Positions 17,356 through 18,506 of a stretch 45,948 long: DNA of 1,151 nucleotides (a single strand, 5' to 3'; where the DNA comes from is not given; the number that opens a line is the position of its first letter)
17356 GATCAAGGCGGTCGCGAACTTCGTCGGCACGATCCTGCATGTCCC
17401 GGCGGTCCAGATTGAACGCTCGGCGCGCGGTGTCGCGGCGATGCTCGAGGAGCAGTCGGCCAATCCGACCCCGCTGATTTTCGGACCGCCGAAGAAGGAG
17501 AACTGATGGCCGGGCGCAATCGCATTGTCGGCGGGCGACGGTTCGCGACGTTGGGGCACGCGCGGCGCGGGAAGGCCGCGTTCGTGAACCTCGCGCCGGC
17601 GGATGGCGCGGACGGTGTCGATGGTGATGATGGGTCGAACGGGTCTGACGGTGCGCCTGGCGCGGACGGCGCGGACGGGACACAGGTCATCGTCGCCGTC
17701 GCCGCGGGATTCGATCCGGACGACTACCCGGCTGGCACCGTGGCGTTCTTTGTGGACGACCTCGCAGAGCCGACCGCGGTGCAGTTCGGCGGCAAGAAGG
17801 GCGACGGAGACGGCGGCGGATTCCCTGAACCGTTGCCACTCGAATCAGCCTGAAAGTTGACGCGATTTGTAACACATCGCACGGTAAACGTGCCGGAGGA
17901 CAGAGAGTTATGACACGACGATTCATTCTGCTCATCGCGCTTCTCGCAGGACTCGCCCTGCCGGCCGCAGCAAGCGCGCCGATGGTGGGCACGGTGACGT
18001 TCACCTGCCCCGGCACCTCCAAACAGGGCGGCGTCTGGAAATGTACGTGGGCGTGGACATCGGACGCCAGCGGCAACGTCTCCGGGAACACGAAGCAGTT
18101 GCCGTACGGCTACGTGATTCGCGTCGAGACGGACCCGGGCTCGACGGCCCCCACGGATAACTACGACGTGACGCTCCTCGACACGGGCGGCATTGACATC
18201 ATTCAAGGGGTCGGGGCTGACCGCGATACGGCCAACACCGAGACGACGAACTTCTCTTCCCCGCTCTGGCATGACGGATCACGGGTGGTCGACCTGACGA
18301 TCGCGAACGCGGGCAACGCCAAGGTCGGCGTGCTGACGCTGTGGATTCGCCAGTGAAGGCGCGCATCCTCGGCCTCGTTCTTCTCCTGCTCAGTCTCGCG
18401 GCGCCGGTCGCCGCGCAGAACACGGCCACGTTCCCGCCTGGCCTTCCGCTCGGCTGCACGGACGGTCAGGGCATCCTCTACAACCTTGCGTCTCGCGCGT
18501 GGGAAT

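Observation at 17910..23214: Fibre-position cluster of five proteins with signal-peptide-like N-termini, one ending in a PEP-CTERM exosortase sorting signal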

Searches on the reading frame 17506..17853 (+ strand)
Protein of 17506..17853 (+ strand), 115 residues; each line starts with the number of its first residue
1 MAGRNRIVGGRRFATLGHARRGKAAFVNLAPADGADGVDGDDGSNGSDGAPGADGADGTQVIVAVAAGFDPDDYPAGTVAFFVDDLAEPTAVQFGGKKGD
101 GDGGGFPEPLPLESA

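Call 5: search_protein_families(library=ncbifam, proteins=[window:17506-17853:+], max_evalue=1)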
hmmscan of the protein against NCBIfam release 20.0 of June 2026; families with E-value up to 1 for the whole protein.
window:17506-17853:+ (115 aa): 2 families
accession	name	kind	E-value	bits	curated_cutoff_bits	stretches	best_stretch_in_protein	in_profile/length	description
NF038329.2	gly_rich_SclB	equivalog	0.00073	18.6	325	1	32-59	296-323/442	LPXTG-anchored collagen-like adhesin Scl2/SclB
NF038313.3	HisXaaSer_A4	exception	0.073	14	55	1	34-58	67-91/93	His-Xaa-Ser repeat protein HxsA4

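Call 6: search_protein_families(library=pfam, proteins=[window:17506-17853:+], max_evalue=1)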
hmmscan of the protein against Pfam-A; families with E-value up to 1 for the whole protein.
window:17506-17853:+ (115 aa): 1 family
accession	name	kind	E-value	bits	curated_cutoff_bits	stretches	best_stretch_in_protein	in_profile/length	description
PF01391.23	Collagen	-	7.7e-05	22.8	27.2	1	34-58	31-55/60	Collagen triple helix repeat (20 copies)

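Call 7: search_protein_families(library=phrogs, proteins=[window:17506-17853:+], max_evalue=0.1)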
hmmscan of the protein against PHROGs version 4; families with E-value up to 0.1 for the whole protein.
window:17506-17853:+ (115 aa): 19 families
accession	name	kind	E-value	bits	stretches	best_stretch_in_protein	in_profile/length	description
phrog_32779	-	unknown function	1.6e-05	24.8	1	29-104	221-294/555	-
phrog_26346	-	unknown function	0.00015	21.7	1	31-66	235-270/659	-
phrog_6320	-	tail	0.0027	17.6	1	33-58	124-149/745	tail fiber protein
phrog_25979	-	unknown function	0.0027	17.5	1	33-70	204-239/521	-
phrog_35520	-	tail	0.0041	16.3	1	34-86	199-251/1199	tail protein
phrog_26246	-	tail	0.005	17.1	1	32-58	123-149/329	tail protein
phrog_38766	-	head and packaging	0.005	16.4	1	12-77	69-130/478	virion structural protein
phrog_18350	-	tail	0.0063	17.2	1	32-58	100-126/253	tail fiber protein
phrog_5073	-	tail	0.0077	16.3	1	32-61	262-291/519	tail fiber protein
phrog_32409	-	tail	0.0087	15.4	1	33-65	202-234/884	tail fiber protein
phrog_29268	-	unknown function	0.0093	15.1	1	23-85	313-374/653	-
phrog_1806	-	tail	0.011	16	1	29-63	149-183/276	collagen like minor tail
phrog_13892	-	tail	0.012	15.6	1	8-59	13-64/676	minor tail protein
phrog_28074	-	unknown function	0.013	15.2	1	33-84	424-475/553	-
phrog_19200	-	head and packaging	0.016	15.5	1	24-60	55-91/268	virion structural protein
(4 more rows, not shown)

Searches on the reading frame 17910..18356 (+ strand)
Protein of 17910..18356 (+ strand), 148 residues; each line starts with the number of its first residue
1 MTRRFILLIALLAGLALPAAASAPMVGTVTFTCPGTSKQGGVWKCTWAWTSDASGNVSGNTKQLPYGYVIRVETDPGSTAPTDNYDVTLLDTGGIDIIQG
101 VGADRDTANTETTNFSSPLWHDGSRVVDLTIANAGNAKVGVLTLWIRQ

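Call 5: search_protein_families(library=ncbifam, proteins=[window:17910-18356:+], max_evalue=1)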
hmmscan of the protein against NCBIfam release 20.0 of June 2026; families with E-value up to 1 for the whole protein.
window:17910-18356:+ (148 aa): 0 families

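Call 6: search_protein_families(library=pfam, proteins=[window:17910-18356:+], max_evalue=1)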
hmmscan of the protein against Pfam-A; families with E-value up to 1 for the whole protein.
window:17910-18356:+ (148 aa): 0 families

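Call 7: search_protein_families(library=phrogs, proteins=[window:17910-18356:+], max_evalue=0.1)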
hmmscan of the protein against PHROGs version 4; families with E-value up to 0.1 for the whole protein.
window:17910-18356:+ (148 aa): 0 families

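Call 82: search_dna_similar(query=window:17910-18356:+, collection=phages, mode=protein, max_evalue=0.01)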
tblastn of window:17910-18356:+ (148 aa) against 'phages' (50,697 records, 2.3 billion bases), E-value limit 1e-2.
No match.
